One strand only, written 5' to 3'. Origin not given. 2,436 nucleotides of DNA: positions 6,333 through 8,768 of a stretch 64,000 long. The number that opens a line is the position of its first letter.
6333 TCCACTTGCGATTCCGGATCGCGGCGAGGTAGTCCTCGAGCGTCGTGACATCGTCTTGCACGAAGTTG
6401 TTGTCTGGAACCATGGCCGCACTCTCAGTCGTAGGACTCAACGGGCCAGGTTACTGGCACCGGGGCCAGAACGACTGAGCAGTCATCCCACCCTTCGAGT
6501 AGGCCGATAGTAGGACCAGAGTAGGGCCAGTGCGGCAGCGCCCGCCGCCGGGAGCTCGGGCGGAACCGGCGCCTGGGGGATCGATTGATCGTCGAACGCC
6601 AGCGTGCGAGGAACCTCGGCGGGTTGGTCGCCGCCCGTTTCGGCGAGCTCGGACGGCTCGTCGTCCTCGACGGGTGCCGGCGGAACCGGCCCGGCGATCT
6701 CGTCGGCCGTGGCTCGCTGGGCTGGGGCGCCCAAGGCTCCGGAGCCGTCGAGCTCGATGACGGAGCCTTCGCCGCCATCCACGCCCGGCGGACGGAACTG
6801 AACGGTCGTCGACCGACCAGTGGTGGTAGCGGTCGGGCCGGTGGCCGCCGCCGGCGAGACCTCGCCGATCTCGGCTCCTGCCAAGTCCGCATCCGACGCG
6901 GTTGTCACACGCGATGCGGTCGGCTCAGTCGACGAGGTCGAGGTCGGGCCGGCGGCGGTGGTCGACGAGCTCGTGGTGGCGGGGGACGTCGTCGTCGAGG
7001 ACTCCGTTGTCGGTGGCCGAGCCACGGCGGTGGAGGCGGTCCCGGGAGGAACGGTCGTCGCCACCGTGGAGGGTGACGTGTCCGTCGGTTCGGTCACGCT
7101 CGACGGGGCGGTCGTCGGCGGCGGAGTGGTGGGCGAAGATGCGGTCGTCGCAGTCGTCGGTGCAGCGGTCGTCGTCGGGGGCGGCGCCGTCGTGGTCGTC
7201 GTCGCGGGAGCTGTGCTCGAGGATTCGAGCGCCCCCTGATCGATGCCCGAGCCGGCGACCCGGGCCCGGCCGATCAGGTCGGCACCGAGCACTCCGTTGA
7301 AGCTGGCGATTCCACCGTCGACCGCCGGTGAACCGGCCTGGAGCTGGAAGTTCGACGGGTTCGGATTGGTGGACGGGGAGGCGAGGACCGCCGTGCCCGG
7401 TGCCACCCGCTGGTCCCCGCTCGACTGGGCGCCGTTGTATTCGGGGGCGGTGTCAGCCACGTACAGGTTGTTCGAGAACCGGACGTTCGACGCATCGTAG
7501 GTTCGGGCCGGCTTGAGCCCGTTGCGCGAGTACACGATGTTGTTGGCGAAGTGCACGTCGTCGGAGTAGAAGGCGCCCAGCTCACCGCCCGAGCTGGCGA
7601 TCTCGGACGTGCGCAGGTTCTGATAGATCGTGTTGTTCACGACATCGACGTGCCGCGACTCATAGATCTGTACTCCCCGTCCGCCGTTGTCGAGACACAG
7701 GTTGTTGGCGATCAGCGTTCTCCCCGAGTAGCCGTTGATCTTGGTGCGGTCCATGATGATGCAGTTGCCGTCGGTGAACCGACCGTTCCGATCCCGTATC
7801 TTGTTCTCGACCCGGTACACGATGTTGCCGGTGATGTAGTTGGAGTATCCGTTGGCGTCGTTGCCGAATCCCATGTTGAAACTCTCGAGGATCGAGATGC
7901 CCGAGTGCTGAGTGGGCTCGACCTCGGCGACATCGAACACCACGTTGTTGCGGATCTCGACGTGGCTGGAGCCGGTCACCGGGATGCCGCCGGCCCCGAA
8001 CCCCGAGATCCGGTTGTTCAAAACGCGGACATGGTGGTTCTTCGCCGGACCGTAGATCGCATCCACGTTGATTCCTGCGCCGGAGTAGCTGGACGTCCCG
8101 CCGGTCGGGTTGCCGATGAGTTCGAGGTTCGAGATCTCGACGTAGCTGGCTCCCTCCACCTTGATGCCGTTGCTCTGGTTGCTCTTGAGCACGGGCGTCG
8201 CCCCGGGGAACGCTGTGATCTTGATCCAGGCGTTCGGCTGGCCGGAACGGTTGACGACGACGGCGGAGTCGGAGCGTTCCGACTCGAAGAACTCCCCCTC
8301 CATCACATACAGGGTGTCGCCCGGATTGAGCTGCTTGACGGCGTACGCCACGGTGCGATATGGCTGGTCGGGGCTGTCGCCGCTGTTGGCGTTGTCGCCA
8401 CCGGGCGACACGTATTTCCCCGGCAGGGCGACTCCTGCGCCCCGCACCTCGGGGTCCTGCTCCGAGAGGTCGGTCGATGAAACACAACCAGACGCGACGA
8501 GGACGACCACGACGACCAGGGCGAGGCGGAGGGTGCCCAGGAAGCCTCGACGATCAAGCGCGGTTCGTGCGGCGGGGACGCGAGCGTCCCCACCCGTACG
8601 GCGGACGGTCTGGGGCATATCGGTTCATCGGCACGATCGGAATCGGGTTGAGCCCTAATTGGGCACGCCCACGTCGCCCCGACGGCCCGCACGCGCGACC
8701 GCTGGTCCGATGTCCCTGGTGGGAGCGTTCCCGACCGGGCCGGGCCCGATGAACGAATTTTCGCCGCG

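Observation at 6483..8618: Polysaccharide-locus beta-helix protein with Tat-lipoprotein signal, mucin-like T/P linker and a PEP-CTERM/sortase-like C-terminal tail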

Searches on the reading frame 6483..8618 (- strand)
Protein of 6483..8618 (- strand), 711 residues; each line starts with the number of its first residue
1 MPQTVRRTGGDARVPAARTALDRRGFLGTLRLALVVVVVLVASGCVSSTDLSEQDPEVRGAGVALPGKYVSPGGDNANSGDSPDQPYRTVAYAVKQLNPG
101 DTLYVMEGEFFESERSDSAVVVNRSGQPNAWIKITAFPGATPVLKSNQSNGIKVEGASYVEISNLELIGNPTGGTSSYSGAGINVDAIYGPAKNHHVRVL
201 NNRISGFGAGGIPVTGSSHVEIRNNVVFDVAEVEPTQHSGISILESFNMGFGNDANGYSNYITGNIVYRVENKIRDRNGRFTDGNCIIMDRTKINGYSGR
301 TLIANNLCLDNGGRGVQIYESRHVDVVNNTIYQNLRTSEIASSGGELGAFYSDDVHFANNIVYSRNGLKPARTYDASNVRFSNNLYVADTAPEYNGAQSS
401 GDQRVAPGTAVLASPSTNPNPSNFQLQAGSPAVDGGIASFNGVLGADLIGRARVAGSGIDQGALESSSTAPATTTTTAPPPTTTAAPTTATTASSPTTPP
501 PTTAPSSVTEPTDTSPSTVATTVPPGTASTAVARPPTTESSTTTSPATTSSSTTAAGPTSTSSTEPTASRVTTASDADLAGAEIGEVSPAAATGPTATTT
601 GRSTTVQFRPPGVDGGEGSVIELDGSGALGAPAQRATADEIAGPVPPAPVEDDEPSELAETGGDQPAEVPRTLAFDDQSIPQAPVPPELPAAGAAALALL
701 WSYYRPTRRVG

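Call 3: search_protein_families(library=pfam, proteins=[window:6483-8618:-], max_evalue=1)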
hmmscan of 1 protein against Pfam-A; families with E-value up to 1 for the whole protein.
window:6483-8618:- (711 aa): 2 families
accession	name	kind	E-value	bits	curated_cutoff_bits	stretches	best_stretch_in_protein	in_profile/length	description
PF13229.12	Beta_helix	-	1.5e-10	41.4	25.9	2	145-249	19-127/158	Right handed beta helix region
PF05048.19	NosD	-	0.0023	17.9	23.6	2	188-343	24-157/212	Periplasmic copper-binding protein (NosD)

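Call 4: search_protein_families(library=ncbifam, proteins=[window:6483-8618:-], max_evalue=1)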
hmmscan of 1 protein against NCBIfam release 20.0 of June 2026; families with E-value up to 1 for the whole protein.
window:6483-8618:- (711 aa): 4 families
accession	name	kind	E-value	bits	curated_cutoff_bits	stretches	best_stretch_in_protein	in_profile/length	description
NF041518.1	choice_anch_Q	domain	4.7e-07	30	25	1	422-466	15-57/58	choice-of-anchor Q domain-containing protein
NF041899.1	pec_ly_PelN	equivalog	1e-06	27.8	740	1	69-178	29-151/437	pectate lyase PelN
NF047854.1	LIC10774_subfam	equivalog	0.00065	18.7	380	1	65-112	58-105/358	LIC10774/LIC10365 family surface protein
TIGR03804.1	para_beta_helix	repeat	0.22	11.2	19.45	1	298-334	7-42/44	parallel beta-helix repeat protein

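Call 8: find_homologous_proteins(query=window:6483-8618:-, max_evalue=0.00001)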
Query window:6483-8618:- (711 aa): 74 proteins with E <= 0.00001 among 8000 candidates.
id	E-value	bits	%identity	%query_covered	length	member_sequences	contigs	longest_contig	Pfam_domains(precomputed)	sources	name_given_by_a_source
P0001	0.0e+0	1540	100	100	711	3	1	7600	PF13229.13,PF22842.4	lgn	-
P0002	2.6e-252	858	61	99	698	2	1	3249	PF13229.13,PF22842.4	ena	-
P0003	1.7e-232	792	78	56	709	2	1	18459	PF13229.13,PF22842.4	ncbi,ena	-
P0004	1.9e-232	792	80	57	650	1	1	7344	PF13229.13,PF22842.4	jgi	jgi:hypothetical protein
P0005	2.5e-229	782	71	66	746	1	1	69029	PF13229.13,PF22842.4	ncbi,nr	ncbi:MAG: hypothetical protein HKN03_08140 [Acidimicrobiales bacterium]|nr:hypothetical protein [Aci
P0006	6.1e-226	770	57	92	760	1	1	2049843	PF13229.13,PF22842.4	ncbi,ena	-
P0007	4.1e-225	768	65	79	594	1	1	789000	PF13229.13,PF22842.4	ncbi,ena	-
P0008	4.2e-221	754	79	58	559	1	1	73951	PF13229.13,PF22842.4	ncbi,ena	-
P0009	1.8e-217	742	78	59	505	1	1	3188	PF13229.13,PF22842.4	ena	-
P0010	1.6e-183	630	50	92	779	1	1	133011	PF13229.13,PF22842.4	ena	-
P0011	2.4e-146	507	58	57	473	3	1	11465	PF13229.13,PF22842.4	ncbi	-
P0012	1.4e-145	505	58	57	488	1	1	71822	PF13229.13,PF22842.4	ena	-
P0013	3.1e-145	504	58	57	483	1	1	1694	PF13229.13,PF22842.4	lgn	-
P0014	7.5e-145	502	58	56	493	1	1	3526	PF13229.13,PF22842.4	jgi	jgi:hypothetical protein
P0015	1.6e-144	501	56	56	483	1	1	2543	PF13229.13,PF22842.4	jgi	jgi:hypothetical protein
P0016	4.1e-144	500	57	56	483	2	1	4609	PF13229.13,PF22842.4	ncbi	-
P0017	8.4e-143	496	58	57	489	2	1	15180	PF13229.13,PF22842.4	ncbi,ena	-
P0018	2.5e-141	491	59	53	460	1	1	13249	PF13229.13,PF22842.4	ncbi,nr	ncbi:MAG: right-handed parallel beta-helix repeat-containing protein, partial [Acidimicrobiales bact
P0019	6.7e-136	473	55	56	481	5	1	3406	PF13229.13,PF22842.4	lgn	-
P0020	1.6e-135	472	56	56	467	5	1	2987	PF13229.13,PF22842.4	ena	-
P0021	2.1e-135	471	56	56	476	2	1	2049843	PF13229.13,PF22842.4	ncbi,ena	-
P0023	1.8e-133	465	56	57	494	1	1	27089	PF13229.13,PF22842.4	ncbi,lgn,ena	-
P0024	1.2e-131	459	55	56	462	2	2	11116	PF13229.13,PF22842.4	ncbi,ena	-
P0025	2.6e-120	421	42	77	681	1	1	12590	PF13229.13,PF22842.4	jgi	jgi:hypothetical protein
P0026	1.3e-119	419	48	56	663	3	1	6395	PF13229.13,PF22842.4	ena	-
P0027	2.9e-92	329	44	56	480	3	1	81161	PF13229.13,PF22842.4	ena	-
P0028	2.7e-91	325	43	56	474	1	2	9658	PF13229.13,PF07602.18,PF22842.4,PF05048.20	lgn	-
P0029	7.7e-66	241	41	56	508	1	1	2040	PF13229.13,PF22842.4,PF05048.20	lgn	-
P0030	6.5e-62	228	38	57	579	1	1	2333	PF13229.13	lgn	-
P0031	1.4e-61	227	38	57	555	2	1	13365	PF13229.13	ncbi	-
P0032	1.3e-60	224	37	52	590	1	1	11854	PF13229.13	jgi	jgi:parallel beta-helix repeat protein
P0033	1.6e-59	221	37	54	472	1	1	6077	PF13229.13,PF22842.4,PF05048.20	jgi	-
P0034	1.6e-59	221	37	52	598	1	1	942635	PF13229.13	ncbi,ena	-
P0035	8.9e-58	215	36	56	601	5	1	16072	PF13229.13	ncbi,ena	-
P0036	9.5e-58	215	37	56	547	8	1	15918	PF13229.13,PF22842.4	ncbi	-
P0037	9.9e-58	215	35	56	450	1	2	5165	PF13229.13,PF07602.18,PF22842.4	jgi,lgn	jgi:parallel beta-helix repeat protein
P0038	7.3e-57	212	39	56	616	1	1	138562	PF13229.13,PF22842.4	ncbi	-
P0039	1.0e-56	211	37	56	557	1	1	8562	PF22842.4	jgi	jgi:parallel beta-helix repeat protein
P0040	1.1e-56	211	37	56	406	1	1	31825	PF13229.13,PF22842.4,PF05048.20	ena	-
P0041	3.1e-56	210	40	45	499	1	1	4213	PF13229.13,PF22842.4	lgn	-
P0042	1.1e-55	208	39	56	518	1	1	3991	PF13229.13,PF22842.4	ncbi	ncbi:MAG: hypothetical protein ACR2QK_02600 [Acidimicrobiales bacterium]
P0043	4.0e-55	206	37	56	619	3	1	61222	PF13229.13,PF22842.4,PF05048.20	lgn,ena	-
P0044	2.8e-53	200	40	45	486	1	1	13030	PF13229.13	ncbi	-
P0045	1.3e-51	194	36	56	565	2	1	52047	PF13229.13,PF22842.4,PF05048.20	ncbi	-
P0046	3.1e-51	193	37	55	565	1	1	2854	PF13229.13,PF22842.4,PF05048.20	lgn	-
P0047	4.3e-50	189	36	57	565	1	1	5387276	PF13229.13,PF22842.4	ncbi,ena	-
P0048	7.7e-50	188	38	47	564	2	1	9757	PF13229.13,PF07602.18,PF22842.4,PF05048.20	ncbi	-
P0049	9.0e-50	188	39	52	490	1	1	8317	PF13229.13,PF07602.18,PF22842.4,PF05048.20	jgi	jgi:parallel beta-helix repeat protein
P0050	1.6e-49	187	38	47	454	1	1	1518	PF13229.13,PF22842.4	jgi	-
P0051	5.2e-49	186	37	51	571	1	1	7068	PF13229.13,PF07602.18,PF22842.4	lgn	-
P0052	2.7e-48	183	39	44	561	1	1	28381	PF13229.13,PF07602.18,PF22842.4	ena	-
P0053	2.9e-48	183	37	56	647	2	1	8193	PF13229.13,PF22842.4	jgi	jgi:parallel beta-helix repeat protein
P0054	3.7e-48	183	37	56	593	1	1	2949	PF13229.13,PF07691.18,PF10528.15,PF22842.4,PF05048.20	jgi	jgi:parallel beta-helix repeat protein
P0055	3.8e-48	183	40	44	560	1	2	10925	PF13229.13,PF07602.18,PF22842.4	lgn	-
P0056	2.1e-46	177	38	52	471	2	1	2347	PF13229.13,PF07602.18,PF22842.4,PF05048.20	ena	-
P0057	8.7e-46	175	30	59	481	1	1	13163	PF13229.13,PF07602.18,PF22842.4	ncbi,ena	-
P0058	1.2e-45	175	40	45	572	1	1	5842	PF13229.13,PF07602.18,PF22842.4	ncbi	-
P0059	2.0e-45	174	39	43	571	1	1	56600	PF13229.13,PF07602.18,PF22842.4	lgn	-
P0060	6.1e-45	172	37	49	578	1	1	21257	PF13229.13,PF07602.18,PF22842.4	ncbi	ncbi:MAG: right-handed parallel beta-helix repeat-containing protein [Actinomycetota bacterium]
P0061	2.9e-44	170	37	47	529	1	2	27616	PF13229.13,PF07602.18,PF22842.4,PF05048.20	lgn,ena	-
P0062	7.7e-44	169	37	55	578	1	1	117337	PF13229.13,PF07602.18,PF22842.4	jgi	jgi:parallel beta-helix repeat protein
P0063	1.5e-43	168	35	56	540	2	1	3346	PF13229.13,PF22842.4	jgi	jgi:hypothetical protein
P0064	1.7e-42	164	37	45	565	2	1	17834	PF13229.13,PF07602.18,PF22842.4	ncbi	ncbi:MAG: right-handed parallel beta-helix repeat-containing protein [Actinomycetota bacterium]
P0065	1.3e-39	155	31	64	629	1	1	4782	PF13229.13,PF14200.13,PF22842.4,PF05048.20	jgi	jgi:hypothetical protein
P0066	1.3e-36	145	32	54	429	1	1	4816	PF13229.13,PF22842.4,PF05048.20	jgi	jgi:Right handed beta helix region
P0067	2.2e-35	141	33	56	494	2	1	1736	PF13229.13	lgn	-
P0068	1.2e-34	138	34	50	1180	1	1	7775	PF13229.13,PF07602.18,PF00404.25,PF22842.4,PF03422.22,PF05048.20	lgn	-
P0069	3.4e-32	130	32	55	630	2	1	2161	PF13229.13,PF14200.13,PF22842.4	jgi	jgi:Ricin-type beta-trefoil lectin domain-like/Right handed beta helix region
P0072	7.5e-25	106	30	56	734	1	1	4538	PF18998.7,PF22842.4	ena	-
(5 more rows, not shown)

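Call 15: find_encoding_contigs(protein=P0006, flank=10000, max_places=3)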
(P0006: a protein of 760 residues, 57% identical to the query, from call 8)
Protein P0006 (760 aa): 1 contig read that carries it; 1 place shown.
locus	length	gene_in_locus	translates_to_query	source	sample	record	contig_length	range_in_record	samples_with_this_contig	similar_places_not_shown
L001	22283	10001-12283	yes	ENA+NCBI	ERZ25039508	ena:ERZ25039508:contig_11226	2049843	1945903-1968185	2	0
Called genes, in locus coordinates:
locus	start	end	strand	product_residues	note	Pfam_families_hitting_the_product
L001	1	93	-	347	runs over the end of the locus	PF01370:Epimerase, PF04321:RmlD_sub_bind (weak), PF16363:GDP_Man_Dehyd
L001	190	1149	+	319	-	PF01370:Epimerase, PF04321:RmlD_sub_bind, PF16363:GDP_Man_Dehyd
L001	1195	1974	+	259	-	PF00483:NTP_transferase, PF12804:NTP_transf_3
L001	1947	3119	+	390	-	PF04321:RmlD_sub_bind, PF01370:Epimerase, PF02719:Polysacc_synt_2, PF07993:NAD_binding_4 (faint), PF16363:GDP_Man_Dehyd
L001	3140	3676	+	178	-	PF00908:dTDP_sugar_isom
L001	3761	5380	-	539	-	PF02706:Wzz (weak), PF11148:DUF2922 (faint), PF01656:CbiA, PF10609:ParA (weak), PF13614:AAA_31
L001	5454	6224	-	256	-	PF03808:Glyco_tran_WecG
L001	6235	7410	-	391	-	PF13439:Glyco_transf_4 (faint), PF13579:Glyco_trans_4_4 (faint), PF13692:Glyco_trans_1_4 (faint)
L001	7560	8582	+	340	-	-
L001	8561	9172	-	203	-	PF00534:Glycos_transf_1 (weak), PF13692:Glyco_trans_1_4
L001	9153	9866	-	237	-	-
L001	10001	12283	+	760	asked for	PF22842:Pel9A-like_beta_helix, PF13229:Beta_helix (weak)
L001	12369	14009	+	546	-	PF01656:CbiA (weak), PF09140:MipZ (weak), PF10609:ParA (weak)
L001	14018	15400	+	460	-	PF04932:Wzy_C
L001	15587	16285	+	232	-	PF02397:Bac_transf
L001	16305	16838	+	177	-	PF01451:LMWPc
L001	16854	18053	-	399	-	PF13641:Glyco_tranf_2_3 (weak), PF00535:Glycos_transf_2, PF04138:GtrA_DPMS_TM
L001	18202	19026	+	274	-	PF01209:Ubie_methyltran, PF13649:Methyltransf_25, PF13847:Methyltransf_31, PF08241:Methyltransf_11, PF08242:Methyltransf_12 (weak)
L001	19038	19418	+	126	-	-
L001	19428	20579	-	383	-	PF04055:Radical_SAM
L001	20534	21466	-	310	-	PF00583:Acetyltransf_1, PF13508:Acetyltransf_7 (weak), PF08445:FR47 (weak)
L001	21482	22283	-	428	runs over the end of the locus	PF00815:Histidinol_dh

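Call 34: find_encoding_contigs(protein=P0021, flank=10000, max_places=2)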
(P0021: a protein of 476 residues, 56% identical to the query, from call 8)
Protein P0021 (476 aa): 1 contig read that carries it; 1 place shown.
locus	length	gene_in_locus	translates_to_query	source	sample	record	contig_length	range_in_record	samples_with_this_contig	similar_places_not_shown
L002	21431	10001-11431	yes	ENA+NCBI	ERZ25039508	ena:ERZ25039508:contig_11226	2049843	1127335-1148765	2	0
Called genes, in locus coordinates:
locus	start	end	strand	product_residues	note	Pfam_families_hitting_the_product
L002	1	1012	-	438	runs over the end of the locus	PF00557:Peptidase_M24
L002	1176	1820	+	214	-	-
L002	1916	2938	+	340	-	PF02615:Ldh_2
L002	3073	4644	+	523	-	-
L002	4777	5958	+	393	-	PF05762:VWA_CoxE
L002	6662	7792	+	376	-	PF01041:DegT_DnrJ_EryC1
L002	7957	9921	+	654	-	PF07676:PD40 (weak), PF26549:Tricorn_N (weak), PF02129:Peptidase_S15 (weak), PF00561:Abhydrolase_1 (weak), PF00326:Peptidase_S9, PF20434:BD-FAE (weak)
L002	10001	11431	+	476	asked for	PF22842:Pel9A-like_beta_helix, PF13229:Beta_helix (weak)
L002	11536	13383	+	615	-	PF17297:PEPCK_N, PF00821:PEPCK_GTP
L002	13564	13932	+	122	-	PF00164:Ribosom_S12_S23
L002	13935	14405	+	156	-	PF00177:Ribosomal_S7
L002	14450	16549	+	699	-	PF00009:GTP_EFTU, PF03144:GTP_EFTU_D2, PF22042:EF-G_D2, PF14492:EFG_III, PF16658:RF3_C, PF03764:EFG_IV, PF00679:EFG_C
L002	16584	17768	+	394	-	PF00009:GTP_EFTU, PF03144:GTP_EFTU_D2, PF03143:GTP_EFTU_D3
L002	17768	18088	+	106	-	PF00338:Ribosomal_S10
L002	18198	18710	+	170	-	PF04978:MST, PF12867:DinB_2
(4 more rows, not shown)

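Call 35: find_encoding_contigs(protein=P0005, flank=10000, max_places=2)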
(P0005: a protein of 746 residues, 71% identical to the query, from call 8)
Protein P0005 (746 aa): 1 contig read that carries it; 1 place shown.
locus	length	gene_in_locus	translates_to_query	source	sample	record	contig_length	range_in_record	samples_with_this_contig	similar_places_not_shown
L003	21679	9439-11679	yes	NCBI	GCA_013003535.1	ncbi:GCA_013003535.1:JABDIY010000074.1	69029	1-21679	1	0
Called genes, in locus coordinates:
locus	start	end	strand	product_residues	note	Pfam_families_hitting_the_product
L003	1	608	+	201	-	?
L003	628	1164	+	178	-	PF00908:dTDP_sugar_isom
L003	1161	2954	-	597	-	PF13727:CoA_binding_3, PF00106:adh_short (faint), PF01073:3Beta_HSD, PF01370:Epimerase, PF02719:Polysacc_synt_2, PF04321:RmlD_sub_bind, PF13460:NAD_binding_10, PF16363:GDP_Man_Dehyd, +2 more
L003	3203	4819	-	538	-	PF02706:Wzz, PF01656:CbiA (weak), PF13614:AAA_31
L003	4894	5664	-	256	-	PF03808:Glyco_tran_WecG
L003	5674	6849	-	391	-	PF13579:Glyco_trans_4_4 (faint), PF13692:Glyco_trans_1_4 (faint)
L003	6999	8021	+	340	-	PF00535:Glycos_transf_2 (weak)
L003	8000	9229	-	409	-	PF00534:Glycos_transf_1 (weak), PF13692:Glyco_trans_1_4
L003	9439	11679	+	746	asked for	PF22842:Pel9A-like_beta_helix, PF13229:Beta_helix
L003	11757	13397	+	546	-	PF01656:CbiA (faint), PF13614:AAA_31 (faint), PF09140:MipZ (weak), PF10609:ParA (weak)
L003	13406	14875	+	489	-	PF04932:Wzy_C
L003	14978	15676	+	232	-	PF02397:Bac_transf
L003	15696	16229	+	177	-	PF01451:LMWPc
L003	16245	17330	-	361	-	PF00535:Glycos_transf_2, PF13641:Glyco_tranf_2_3 (weak), PF04138:GtrA_DPMS_TM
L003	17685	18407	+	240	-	PF01209:Ubie_methyltran, PF13847:Methyltransf_31 (weak), PF08241:Methyltransf_11, PF08242:Methyltransf_12 (weak), PF13649:Methyltransf_25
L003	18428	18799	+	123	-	-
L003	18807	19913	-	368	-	PF04055:Radical_SAM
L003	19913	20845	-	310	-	PF13302:Acetyltransf_3 (weak), PF00583:Acetyltransf_1, PF08445:FR47 (weak), PF13508:Acetyltransf_7 (weak)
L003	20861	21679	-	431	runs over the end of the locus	PF00815:Histidinol_dh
